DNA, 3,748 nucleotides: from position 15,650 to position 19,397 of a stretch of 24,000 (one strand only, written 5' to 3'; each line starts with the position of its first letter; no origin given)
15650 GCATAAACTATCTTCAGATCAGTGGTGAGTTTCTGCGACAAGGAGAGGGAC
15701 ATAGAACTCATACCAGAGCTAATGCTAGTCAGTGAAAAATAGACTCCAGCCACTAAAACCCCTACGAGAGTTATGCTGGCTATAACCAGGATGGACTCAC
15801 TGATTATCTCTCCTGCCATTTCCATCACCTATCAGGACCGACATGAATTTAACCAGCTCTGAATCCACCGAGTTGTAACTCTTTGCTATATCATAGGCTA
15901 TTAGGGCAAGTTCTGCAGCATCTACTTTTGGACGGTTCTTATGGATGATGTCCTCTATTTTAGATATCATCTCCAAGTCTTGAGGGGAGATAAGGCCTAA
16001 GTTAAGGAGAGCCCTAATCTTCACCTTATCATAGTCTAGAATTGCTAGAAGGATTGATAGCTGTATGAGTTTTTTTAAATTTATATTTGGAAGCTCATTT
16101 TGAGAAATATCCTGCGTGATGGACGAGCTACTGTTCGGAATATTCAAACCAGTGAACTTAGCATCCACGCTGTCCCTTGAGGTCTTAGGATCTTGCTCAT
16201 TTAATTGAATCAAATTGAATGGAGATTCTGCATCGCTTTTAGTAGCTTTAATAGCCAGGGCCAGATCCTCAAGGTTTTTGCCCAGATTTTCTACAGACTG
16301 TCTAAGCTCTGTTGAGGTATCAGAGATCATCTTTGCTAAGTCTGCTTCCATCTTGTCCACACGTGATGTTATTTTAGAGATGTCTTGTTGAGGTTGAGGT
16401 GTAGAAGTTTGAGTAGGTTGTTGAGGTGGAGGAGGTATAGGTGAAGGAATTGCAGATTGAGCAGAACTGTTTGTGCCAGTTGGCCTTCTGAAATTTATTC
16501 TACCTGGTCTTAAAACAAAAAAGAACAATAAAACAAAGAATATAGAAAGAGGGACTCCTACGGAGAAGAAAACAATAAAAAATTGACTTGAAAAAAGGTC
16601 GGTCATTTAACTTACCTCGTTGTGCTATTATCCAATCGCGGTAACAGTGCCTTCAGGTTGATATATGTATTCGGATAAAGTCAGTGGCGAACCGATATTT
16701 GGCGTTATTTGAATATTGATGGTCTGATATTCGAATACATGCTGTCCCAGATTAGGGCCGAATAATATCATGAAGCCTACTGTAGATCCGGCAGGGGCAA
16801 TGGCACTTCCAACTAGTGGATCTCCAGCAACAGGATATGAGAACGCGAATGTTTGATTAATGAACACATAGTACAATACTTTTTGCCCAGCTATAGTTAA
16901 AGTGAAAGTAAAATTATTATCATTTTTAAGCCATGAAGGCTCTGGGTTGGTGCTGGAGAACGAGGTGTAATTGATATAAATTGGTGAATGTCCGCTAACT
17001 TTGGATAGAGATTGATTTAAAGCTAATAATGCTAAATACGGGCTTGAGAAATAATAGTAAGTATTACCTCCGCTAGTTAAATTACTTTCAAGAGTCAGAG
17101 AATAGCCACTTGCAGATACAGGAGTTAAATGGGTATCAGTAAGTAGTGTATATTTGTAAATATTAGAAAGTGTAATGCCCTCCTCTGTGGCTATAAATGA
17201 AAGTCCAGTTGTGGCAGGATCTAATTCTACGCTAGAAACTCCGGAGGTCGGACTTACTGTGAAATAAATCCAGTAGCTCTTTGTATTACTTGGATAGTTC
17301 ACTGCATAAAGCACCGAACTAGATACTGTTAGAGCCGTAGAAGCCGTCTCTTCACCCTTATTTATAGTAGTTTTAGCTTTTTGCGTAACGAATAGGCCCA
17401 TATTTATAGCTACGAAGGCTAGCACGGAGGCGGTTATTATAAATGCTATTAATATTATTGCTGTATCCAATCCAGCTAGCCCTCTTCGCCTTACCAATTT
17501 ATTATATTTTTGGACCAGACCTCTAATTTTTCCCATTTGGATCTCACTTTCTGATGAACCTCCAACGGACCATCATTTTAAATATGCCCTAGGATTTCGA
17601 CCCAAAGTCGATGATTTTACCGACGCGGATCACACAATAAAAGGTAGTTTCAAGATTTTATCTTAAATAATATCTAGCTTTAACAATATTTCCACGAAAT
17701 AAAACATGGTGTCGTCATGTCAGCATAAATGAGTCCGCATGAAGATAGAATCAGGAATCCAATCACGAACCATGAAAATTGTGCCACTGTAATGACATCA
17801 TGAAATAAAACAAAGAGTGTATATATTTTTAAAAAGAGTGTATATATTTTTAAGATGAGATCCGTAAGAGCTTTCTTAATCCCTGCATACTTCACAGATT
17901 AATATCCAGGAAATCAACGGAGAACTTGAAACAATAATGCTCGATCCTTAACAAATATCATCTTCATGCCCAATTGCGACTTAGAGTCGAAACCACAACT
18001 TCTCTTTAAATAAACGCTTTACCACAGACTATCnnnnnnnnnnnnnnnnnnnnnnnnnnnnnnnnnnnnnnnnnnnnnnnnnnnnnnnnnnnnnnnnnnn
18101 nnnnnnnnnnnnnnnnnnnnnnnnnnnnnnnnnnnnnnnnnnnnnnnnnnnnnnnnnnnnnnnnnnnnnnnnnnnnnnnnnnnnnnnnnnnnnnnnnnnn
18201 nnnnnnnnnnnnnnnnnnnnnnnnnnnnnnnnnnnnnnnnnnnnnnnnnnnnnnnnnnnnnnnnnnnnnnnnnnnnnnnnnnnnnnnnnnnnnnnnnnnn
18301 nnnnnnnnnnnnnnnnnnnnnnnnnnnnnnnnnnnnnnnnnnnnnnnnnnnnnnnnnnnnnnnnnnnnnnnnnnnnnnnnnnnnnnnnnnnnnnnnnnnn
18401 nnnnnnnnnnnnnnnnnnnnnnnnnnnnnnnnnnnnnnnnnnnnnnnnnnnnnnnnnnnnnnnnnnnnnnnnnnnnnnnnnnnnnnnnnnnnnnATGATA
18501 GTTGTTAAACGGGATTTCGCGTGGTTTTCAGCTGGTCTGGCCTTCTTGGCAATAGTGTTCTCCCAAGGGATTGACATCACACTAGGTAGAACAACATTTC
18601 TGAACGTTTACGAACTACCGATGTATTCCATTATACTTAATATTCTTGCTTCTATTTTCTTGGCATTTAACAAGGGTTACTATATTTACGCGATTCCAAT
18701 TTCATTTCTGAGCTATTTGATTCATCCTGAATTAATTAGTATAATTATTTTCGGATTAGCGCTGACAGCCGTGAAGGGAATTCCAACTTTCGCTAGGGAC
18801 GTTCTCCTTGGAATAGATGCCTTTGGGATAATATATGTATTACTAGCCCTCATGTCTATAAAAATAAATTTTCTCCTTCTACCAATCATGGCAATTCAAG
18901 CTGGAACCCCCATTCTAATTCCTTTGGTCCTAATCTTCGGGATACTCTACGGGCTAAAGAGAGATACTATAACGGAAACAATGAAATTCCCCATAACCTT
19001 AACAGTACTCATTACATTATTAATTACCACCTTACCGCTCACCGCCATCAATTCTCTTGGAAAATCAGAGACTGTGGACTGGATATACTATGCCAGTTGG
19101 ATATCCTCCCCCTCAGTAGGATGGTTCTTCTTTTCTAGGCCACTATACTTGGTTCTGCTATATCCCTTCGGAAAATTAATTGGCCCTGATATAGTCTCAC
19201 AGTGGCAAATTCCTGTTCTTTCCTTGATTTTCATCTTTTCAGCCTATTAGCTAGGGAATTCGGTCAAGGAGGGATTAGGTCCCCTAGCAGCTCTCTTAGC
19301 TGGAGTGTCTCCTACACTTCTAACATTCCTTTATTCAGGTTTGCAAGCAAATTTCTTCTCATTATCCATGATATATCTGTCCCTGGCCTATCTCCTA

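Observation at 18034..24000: Duplicated module (ParA/MinD-like ATPase + C-terminally anchored sequon-rich protein + polytopic membrane protein) wedged between arlB and an ArnR-like regulator: candidate undescribed system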

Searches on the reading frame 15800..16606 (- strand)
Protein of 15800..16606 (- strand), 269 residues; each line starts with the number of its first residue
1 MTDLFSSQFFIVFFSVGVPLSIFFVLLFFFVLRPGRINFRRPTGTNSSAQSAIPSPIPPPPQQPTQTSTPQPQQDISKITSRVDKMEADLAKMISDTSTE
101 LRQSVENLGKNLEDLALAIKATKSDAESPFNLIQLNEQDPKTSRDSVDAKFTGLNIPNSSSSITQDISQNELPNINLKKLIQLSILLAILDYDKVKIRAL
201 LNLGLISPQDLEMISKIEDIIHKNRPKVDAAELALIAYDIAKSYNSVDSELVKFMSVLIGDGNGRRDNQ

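Call 28: find_related_loci(query=A2, collection=genome_contigs, flank=10000)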
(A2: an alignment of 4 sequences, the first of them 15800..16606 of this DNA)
Query A2 (269 aa) in genome_contigs; peptide patterns used: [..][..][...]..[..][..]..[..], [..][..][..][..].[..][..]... (x = any residue, [..] = any of these).
211 stretches matched a pattern; 3 encode a relative of the query (tblastn E <= 1e-3); 3 distinct loci.
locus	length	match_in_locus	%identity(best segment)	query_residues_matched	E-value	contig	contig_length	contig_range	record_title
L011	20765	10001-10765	59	1-269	1e-80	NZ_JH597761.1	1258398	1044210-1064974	Metallosphaera yellowstonensis MK1 MetMK1scaffold_10, whole genome shotgun sequence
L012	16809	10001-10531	51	70-264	2e-56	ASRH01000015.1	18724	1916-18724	MAG: Candidatus Aramenus sulfurataquae isolate AZ1-illumina contig15, whole genome shotgun sequence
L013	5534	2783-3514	33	1-268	8e-37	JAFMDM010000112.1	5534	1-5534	MAG: Methanobacteriota archaeon isolate CPBay_Spr30G08_79 NODE_10004_length_5534_cov_4.473262, whole genome shotgun sequ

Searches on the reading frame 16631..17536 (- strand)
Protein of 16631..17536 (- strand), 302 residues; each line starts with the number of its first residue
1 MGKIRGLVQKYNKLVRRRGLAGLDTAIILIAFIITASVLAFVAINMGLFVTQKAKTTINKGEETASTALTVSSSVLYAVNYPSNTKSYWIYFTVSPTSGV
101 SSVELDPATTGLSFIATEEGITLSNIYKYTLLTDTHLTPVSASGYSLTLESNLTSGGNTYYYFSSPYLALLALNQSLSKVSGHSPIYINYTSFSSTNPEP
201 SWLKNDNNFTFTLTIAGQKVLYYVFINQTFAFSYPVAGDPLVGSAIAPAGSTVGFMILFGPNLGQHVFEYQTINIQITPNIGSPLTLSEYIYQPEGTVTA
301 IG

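Call 31: search_protein_families(library=pfam, max_evalue=0.01, proteins=[P0061, P0062, P0066, P0067, P0068, P0069, P0074, P0077, P0079, P0084])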
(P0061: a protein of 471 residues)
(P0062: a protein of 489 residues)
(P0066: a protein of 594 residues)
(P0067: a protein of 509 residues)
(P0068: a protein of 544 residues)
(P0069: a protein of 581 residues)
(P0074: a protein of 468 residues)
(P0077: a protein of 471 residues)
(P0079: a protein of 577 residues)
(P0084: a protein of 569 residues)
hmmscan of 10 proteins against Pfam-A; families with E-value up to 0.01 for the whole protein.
P0061 (471 aa): 0 families

P0062 (489 aa): 0 families

P0066 (594 aa): 0 families

P0067 (509 aa): 0 families

P0068 (544 aa): 0 families

P0069 (581 aa): 0 families

P0074 (468 aa): 0 families

P0077 (471 aa): 0 families

P0079 (577 aa): 0 families

P0084 (569 aa): 1 family
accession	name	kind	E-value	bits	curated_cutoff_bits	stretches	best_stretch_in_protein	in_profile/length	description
PF13231.12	PMT_2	-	0.00083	20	26.1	1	296-419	29-154/160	Dolichyl-phosphate-mannose-protein mannosyltransferase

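Call 57: search_protein_families(library=pfam, max_evalue=0.1, proteins=[L003:12091-12765:+, L016:12045-12707:+, L005:10788-11585:+, L005:11620-12426:-, L005:13120-13896:+, L014:15118-15843:+, L014:16107-16871:+, L014:18362-18970:+, L014:13707-13928:+, L001:11443-12000:+])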
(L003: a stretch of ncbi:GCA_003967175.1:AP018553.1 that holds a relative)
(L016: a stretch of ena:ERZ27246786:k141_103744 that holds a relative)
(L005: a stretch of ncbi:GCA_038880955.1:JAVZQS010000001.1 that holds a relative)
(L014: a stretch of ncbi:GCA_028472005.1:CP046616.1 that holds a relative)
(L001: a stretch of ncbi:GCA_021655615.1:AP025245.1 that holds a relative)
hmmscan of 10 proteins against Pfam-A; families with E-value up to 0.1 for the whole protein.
L003:12091-12765:+ (225 aa): 0 families

L016:12045-12707:+ (221 aa): 0 families

L005:10788-11585:+ (266 aa): 8 families
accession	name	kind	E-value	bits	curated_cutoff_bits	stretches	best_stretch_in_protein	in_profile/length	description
PF13614.12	AAA_31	-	1.4e-08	35.3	27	1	7-126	8-125/177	AAA domain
PF10609.15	ParA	-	2.5e-08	34.1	27.1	1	5-51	8-55/246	NUBPL iron-transfer P-loop NTPase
PF01656.29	CbiA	-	4.1e-07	30.4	25.4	1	6-177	4-66/125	CobQ/CobB/MinD/ParA nucleotide binding domain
PF02374.21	ArsA_ATPase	-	0.00074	19.3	24.3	1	2-38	2-38/305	Anion-transporting ATPase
PF09140.17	MipZ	-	0.0096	15.7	20.7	1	9-38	9-38/262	ATPase MipZ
PF06564.18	CBP_BcsQ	-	0.018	15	21.3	1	7-66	8-70/234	Cellulose biosynthesis protein BcsQ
PF00142.24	Fer4_NifH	-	0.019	14.9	25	1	5-37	4-36/271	4Fe-4S iron sulfur cluster binding proteins, NifH/frxC family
PF16575.11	CLP1_P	-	0.067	13.4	26.6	0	12-38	5-31/188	mRNA cleavage and polyadenylation factor CLP1 P-loop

L005:11620-12426:- (269 aa): 4 families
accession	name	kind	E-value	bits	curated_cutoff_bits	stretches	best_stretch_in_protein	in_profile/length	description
PF01656.29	CbiA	-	3.4e-12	46.8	25.4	1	8-205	2-109/125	CobQ/CobB/MinD/ParA nucleotide binding domain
PF10609.15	ParA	-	5.4e-07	29.7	27.1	1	8-59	7-60/246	NUBPL iron-transfer P-loop NTPase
PF13614.12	AAA_31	-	3.1e-06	27.7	27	1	8-52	5-50/177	AAA domain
PF02374.21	ArsA_ATPase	-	0.00035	20.3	24.3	1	6-54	2-51/305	Anion-transporting ATPase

L005:13120-13896:+ (259 aa): 7 families
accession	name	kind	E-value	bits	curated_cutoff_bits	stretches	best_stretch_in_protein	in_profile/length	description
PF13614.12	AAA_31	-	2.1e-11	44.5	27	1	4-135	5-137/177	AAA domain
PF01656.29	CbiA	-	3.8e-10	40.3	25.4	1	4-205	2-99/125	CobQ/CobB/MinD/ParA nucleotide binding domain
PF10609.15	ParA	-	3e-09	37.1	27.1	1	4-42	7-45/246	NUBPL iron-transfer P-loop NTPase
PF02374.21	ArsA_ATPase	-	0.00024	20.8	24.3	1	1-38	1-38/305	Anion-transporting ATPase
PF09140.17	MipZ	-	0.0028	17.4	20.7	1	8-40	8-40/262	ATPase MipZ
PF06564.18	CBP_BcsQ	-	0.0058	16.6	21.3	1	4-37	5-38/234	Cellulose biosynthesis protein BcsQ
PF00142.24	Fer4_NifH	-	0.011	15.7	25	1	9-41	8-40/271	4Fe-4S iron sulfur cluster binding proteins, NifH/frxC family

L014:15118-15843:+ (242 aa): 9 families
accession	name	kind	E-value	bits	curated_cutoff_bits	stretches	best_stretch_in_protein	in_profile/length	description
PF10609.15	ParA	-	3.8e-08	33.5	27.1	1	3-187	5-187/246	NUBPL iron-transfer P-loop NTPase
PF13614.12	AAA_31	-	2.2e-07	31.4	27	1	2-119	2-126/177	AAA domain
PF01656.29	CbiA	-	3.2e-07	30.8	25.4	1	4-189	1-99/125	CobQ/CobB/MinD/ParA nucleotide binding domain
PF02374.21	ArsA_ATPase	-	0.00015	21.5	24.3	1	6-39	5-38/305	Anion-transporting ATPase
PF06564.18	CBP_BcsQ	-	0.0059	16.6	21.3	1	1-38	1-38/234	Cellulose biosynthesis protein BcsQ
PF00448.28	SRP54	-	0.0098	16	22.7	0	4-44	4-43/196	SRP54-type protein, GTPase domain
PF09140.17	MipZ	-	0.014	15.1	20.7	1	9-118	8-107/262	ATPase MipZ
PF16575.11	CLP1_P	-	0.043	14.1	26.6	0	13-39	5-31/188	mRNA cleavage and polyadenylation factor CLP1 P-loop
PF00142.24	Fer4_NifH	-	0.047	13.6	25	0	8-39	7-37/271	4Fe-4S iron sulfur cluster binding proteins, NifH/frxC family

L014:16107-16871:+ (255 aa): 7 families
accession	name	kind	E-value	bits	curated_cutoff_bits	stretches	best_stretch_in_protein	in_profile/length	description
PF01656.29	CbiA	-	3.1e-09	37.3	25.4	1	5-210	2-107/125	CobQ/CobB/MinD/ParA nucleotide binding domain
PF10609.15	ParA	-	0.0004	20.3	27.1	1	4-79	6-81/246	NUBPL iron-transfer P-loop NTPase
PF13614.12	AAA_31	-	0.00055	20.4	27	1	4-63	4-69/177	AAA domain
PF02374.21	ArsA_ATPase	-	0.0078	15.9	24.3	1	4-35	3-34/305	Anion-transporting ATPase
PF09140.17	MipZ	-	0.034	13.9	20.7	1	8-110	7-107/262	ATPase MipZ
PF06414.18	Zeta_toxin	-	0.036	13.9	22.3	1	7-38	21-52/199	Zeta toxin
PF11192.13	DUF2977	-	0.048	14.2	21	0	108-127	26-45/61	Protein of unknown function (DUF2977)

L014:18362-18970:+ (203 aa): 11 families
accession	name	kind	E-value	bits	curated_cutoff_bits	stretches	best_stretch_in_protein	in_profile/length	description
PF10609.15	ParA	-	9.4e-10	38.8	27.1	1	3-55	3-56/246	NUBPL iron-transfer P-loop NTPase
PF01656.29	CbiA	-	4.2e-09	36.9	25.4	1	8-140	3-85/125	CobQ/CobB/MinD/ParA nucleotide binding domain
PF13614.12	AAA_31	-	4.5e-08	33.7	27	1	4-54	2-52/177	AAA domain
PF02374.21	ArsA_ATPase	-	1.2e-05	25.1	24.3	1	9-52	6-49/305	Anion-transporting ATPase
PF20720.3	nSTAND3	-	0.00098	19.3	27.2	1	10-64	23-75/155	Novel STAND NTPase 3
PF01583.26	APS_kinase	-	0.0028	18.1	21.1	1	13-52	11-51/152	Adenylylsulphate kinase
PF06564.18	CBP_BcsQ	-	0.0062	16.5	21.3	1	5-41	3-39/234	Cellulose biosynthesis protein BcsQ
PF05673.19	DUF815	-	0.012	15.3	23.8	1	13-72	62-117/249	Protein of unknown function (DUF815)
PF09140.17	MipZ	-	0.037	13.8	20.7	1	10-42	7-39/262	ATPase MipZ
PF07015.17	VirC1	-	0.044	13.6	24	0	4-92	2-97/231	VirC1 protein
PF13479.12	AAA_24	-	0.098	12.9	27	0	12-90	10-76/195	AAA domain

L014:13707-13928:+ (74 aa): 2 families
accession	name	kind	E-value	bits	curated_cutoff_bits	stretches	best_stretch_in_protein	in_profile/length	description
PF01402.27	RHH_1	-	7.3e-06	26.2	20.5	1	22-59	2-38/39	Ribbon-helix-helix protein, copG family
PF17723.7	RHH_8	-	0.062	13.8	25.4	1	22-59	6-43/119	Ribbon-Helix-Helix transcriptional regulator family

L001:11443-12000:+ (186 aa): 5 families
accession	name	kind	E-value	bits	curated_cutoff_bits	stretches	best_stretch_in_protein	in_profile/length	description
PF01656.29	CbiA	-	5.3e-06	26.8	25.4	1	3-166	1-105/125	CobQ/CobB/MinD/ParA nucleotide binding domain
PF13173.12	AAA_14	-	0.011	16.2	27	1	3-62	5-53/129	AAA domain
PF13614.12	AAA_31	-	0.011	16.1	27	1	3-136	4-127/177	AAA domain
PF09140.17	MipZ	-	0.028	14.2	20.7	1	3-35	3-38/262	ATPase MipZ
PF20720.3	nSTAND3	-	0.072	13.2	27.2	0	3-45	20-62/155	Novel STAND NTPase 3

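Call 105: search_protein_families(library=phrogs, max_evalue=0.001, proteins=[P0007])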
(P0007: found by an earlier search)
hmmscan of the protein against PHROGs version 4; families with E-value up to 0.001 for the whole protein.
P0007 (484 aa): 0 families

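Call 107: search_protein_families(library=padloc, max_evalue=0.01, proteins=[P0007])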
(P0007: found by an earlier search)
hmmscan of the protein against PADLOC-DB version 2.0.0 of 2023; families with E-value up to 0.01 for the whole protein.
P0007 (484 aa): 0 families

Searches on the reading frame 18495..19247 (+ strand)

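Call 5: search_protein_families(library=pfam, max_evalue=0.1, proteins=[window:18495-19247:+])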
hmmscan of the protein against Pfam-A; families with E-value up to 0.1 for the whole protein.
window:18495-19247:+ (251 aa): 0 families

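Call 6: search_protein_families(library=ncbifam, max_evalue=0.1, proteins=[window:18495-19247:+])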
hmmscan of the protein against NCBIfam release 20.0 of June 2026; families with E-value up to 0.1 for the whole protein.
window:18495-19247:+ (251 aa): 0 families

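Call 31: search_protein_families(library=pfam, max_evalue=0.01, proteins=[P0061, P0062, P0066, P0067, P0068, P0069, P0074, P0077, P0079, P0084])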
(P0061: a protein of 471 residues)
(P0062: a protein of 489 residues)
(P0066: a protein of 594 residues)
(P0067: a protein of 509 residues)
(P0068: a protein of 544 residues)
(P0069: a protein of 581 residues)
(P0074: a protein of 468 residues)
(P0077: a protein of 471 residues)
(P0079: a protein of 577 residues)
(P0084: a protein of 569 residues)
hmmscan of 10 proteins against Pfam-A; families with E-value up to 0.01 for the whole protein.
P0061 (471 aa): 0 families

P0062 (489 aa): 0 families

P0066 (594 aa): 0 families

P0067 (509 aa): 0 families

P0068 (544 aa): 0 families

P0069 (581 aa): 0 families

P0074 (468 aa): 0 families

P0077 (471 aa): 0 families

P0079 (577 aa): 0 families

P0084 (569 aa): 1 family
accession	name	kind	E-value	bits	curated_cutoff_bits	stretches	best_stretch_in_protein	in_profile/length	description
PF13231.12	PMT_2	-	0.00083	20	26.1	1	296-419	29-154/160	Dolichyl-phosphate-mannose-protein mannosyltransferase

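Call 57: search_protein_families(library=pfam, max_evalue=0.1, proteins=[L003:12091-12765:+, L016:12045-12707:+, L005:10788-11585:+, L005:11620-12426:-, L005:13120-13896:+, L014:15118-15843:+, L014:16107-16871:+, L014:18362-18970:+, L014:13707-13928:+, L001:11443-12000:+])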
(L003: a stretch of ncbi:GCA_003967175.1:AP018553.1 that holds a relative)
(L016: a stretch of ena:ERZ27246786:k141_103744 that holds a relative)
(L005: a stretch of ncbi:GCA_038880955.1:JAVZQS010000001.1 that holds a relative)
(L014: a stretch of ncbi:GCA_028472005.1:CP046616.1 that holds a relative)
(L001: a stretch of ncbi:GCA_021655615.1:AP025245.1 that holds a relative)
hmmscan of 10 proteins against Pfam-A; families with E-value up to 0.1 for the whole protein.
L003:12091-12765:+ (225 aa): 0 families

L016:12045-12707:+ (221 aa): 0 families

L005:10788-11585:+ (266 aa): 8 families
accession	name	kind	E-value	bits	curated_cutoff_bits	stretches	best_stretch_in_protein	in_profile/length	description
PF13614.12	AAA_31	-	1.4e-08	35.3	27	1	7-126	8-125/177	AAA domain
PF10609.15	ParA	-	2.5e-08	34.1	27.1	1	5-51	8-55/246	NUBPL iron-transfer P-loop NTPase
PF01656.29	CbiA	-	4.1e-07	30.4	25.4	1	6-177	4-66/125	CobQ/CobB/MinD/ParA nucleotide binding domain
PF02374.21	ArsA_ATPase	-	0.00074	19.3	24.3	1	2-38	2-38/305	Anion-transporting ATPase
PF09140.17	MipZ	-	0.0096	15.7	20.7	1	9-38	9-38/262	ATPase MipZ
PF06564.18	CBP_BcsQ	-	0.018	15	21.3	1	7-66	8-70/234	Cellulose biosynthesis protein BcsQ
PF00142.24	Fer4_NifH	-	0.019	14.9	25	1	5-37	4-36/271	4Fe-4S iron sulfur cluster binding proteins, NifH/frxC family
PF16575.11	CLP1_P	-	0.067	13.4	26.6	0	12-38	5-31/188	mRNA cleavage and polyadenylation factor CLP1 P-loop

L005:11620-12426:- (269 aa): 4 families
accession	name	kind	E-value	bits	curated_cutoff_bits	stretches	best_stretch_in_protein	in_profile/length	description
PF01656.29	CbiA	-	3.4e-12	46.8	25.4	1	8-205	2-109/125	CobQ/CobB/MinD/ParA nucleotide binding domain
PF10609.15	ParA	-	5.4e-07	29.7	27.1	1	8-59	7-60/246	NUBPL iron-transfer P-loop NTPase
PF13614.12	AAA_31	-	3.1e-06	27.7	27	1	8-52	5-50/177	AAA domain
PF02374.21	ArsA_ATPase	-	0.00035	20.3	24.3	1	6-54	2-51/305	Anion-transporting ATPase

L005:13120-13896:+ (259 aa): 7 families
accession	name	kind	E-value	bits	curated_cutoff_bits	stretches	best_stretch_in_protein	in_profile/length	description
PF13614.12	AAA_31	-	2.1e-11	44.5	27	1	4-135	5-137/177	AAA domain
PF01656.29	CbiA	-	3.8e-10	40.3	25.4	1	4-205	2-99/125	CobQ/CobB/MinD/ParA nucleotide binding domain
PF10609.15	ParA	-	3e-09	37.1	27.1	1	4-42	7-45/246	NUBPL iron-transfer P-loop NTPase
PF02374.21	ArsA_ATPase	-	0.00024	20.8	24.3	1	1-38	1-38/305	Anion-transporting ATPase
PF09140.17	MipZ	-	0.0028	17.4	20.7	1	8-40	8-40/262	ATPase MipZ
PF06564.18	CBP_BcsQ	-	0.0058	16.6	21.3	1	4-37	5-38/234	Cellulose biosynthesis protein BcsQ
PF00142.24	Fer4_NifH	-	0.011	15.7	25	1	9-41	8-40/271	4Fe-4S iron sulfur cluster binding proteins, NifH/frxC family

L014:15118-15843:+ (242 aa): 9 families
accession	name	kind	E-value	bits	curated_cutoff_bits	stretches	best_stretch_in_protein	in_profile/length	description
PF10609.15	ParA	-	3.8e-08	33.5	27.1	1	3-187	5-187/246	NUBPL iron-transfer P-loop NTPase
PF13614.12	AAA_31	-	2.2e-07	31.4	27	1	2-119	2-126/177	AAA domain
PF01656.29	CbiA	-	3.2e-07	30.8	25.4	1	4-189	1-99/125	CobQ/CobB/MinD/ParA nucleotide binding domain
PF02374.21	ArsA_ATPase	-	0.00015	21.5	24.3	1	6-39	5-38/305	Anion-transporting ATPase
PF06564.18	CBP_BcsQ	-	0.0059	16.6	21.3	1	1-38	1-38/234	Cellulose biosynthesis protein BcsQ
PF00448.28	SRP54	-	0.0098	16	22.7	0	4-44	4-43/196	SRP54-type protein, GTPase domain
PF09140.17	MipZ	-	0.014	15.1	20.7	1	9-118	8-107/262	ATPase MipZ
PF16575.11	CLP1_P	-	0.043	14.1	26.6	0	13-39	5-31/188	mRNA cleavage and polyadenylation factor CLP1 P-loop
PF00142.24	Fer4_NifH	-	0.047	13.6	25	0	8-39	7-37/271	4Fe-4S iron sulfur cluster binding proteins, NifH/frxC family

L014:16107-16871:+ (255 aa): 7 families
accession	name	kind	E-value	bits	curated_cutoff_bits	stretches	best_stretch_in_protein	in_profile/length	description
PF01656.29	CbiA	-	3.1e-09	37.3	25.4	1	5-210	2-107/125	CobQ/CobB/MinD/ParA nucleotide binding domain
PF10609.15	ParA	-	0.0004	20.3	27.1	1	4-79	6-81/246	NUBPL iron-transfer P-loop NTPase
PF13614.12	AAA_31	-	0.00055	20.4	27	1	4-63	4-69/177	AAA domain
PF02374.21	ArsA_ATPase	-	0.0078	15.9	24.3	1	4-35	3-34/305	Anion-transporting ATPase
PF09140.17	MipZ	-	0.034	13.9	20.7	1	8-110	7-107/262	ATPase MipZ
PF06414.18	Zeta_toxin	-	0.036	13.9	22.3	1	7-38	21-52/199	Zeta toxin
PF11192.13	DUF2977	-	0.048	14.2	21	0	108-127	26-45/61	Protein of unknown function (DUF2977)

L014:18362-18970:+ (203 aa): 11 families
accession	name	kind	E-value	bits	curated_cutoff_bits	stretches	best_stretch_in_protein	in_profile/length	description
PF10609.15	ParA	-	9.4e-10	38.8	27.1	1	3-55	3-56/246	NUBPL iron-transfer P-loop NTPase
PF01656.29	CbiA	-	4.2e-09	36.9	25.4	1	8-140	3-85/125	CobQ/CobB/MinD/ParA nucleotide binding domain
PF13614.12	AAA_31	-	4.5e-08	33.7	27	1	4-54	2-52/177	AAA domain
PF02374.21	ArsA_ATPase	-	1.2e-05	25.1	24.3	1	9-52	6-49/305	Anion-transporting ATPase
PF20720.3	nSTAND3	-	0.00098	19.3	27.2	1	10-64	23-75/155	Novel STAND NTPase 3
PF01583.26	APS_kinase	-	0.0028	18.1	21.1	1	13-52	11-51/152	Adenylylsulphate kinase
PF06564.18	CBP_BcsQ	-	0.0062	16.5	21.3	1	5-41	3-39/234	Cellulose biosynthesis protein BcsQ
PF05673.19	DUF815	-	0.012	15.3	23.8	1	13-72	62-117/249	Protein of unknown function (DUF815)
PF09140.17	MipZ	-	0.037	13.8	20.7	1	10-42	7-39/262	ATPase MipZ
PF07015.17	VirC1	-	0.044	13.6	24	0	4-92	2-97/231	VirC1 protein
PF13479.12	AAA_24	-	0.098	12.9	27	0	12-90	10-76/195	AAA domain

L014:13707-13928:+ (74 aa): 2 families
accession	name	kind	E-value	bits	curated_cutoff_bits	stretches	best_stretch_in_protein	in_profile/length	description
PF01402.27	RHH_1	-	7.3e-06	26.2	20.5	1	22-59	2-38/39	Ribbon-helix-helix protein, copG family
PF17723.7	RHH_8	-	0.062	13.8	25.4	1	22-59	6-43/119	Ribbon-Helix-Helix transcriptional regulator family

L001:11443-12000:+ (186 aa): 5 families
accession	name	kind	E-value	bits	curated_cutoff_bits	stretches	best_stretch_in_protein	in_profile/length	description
PF01656.29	CbiA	-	5.3e-06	26.8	25.4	1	3-166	1-105/125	CobQ/CobB/MinD/ParA nucleotide binding domain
PF13173.12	AAA_14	-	0.011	16.2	27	1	3-62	5-53/129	AAA domain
PF13614.12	AAA_31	-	0.011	16.1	27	1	3-136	4-127/177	AAA domain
PF09140.17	MipZ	-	0.028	14.2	20.7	1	3-35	3-38/262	ATPase MipZ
PF20720.3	nSTAND3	-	0.072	13.2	27.2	0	3-45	20-62/155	Novel STAND NTPase 3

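Call 105: search_protein_families(library=phrogs, max_evalue=0.001, proteins=[P0007])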
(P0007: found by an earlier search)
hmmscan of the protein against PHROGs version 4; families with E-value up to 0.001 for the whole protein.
P0007 (484 aa): 0 families

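Call 107: search_protein_families(library=padloc, max_evalue=0.01, proteins=[P0007])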
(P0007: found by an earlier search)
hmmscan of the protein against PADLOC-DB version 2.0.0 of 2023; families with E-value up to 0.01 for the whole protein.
P0007 (484 aa): 0 families
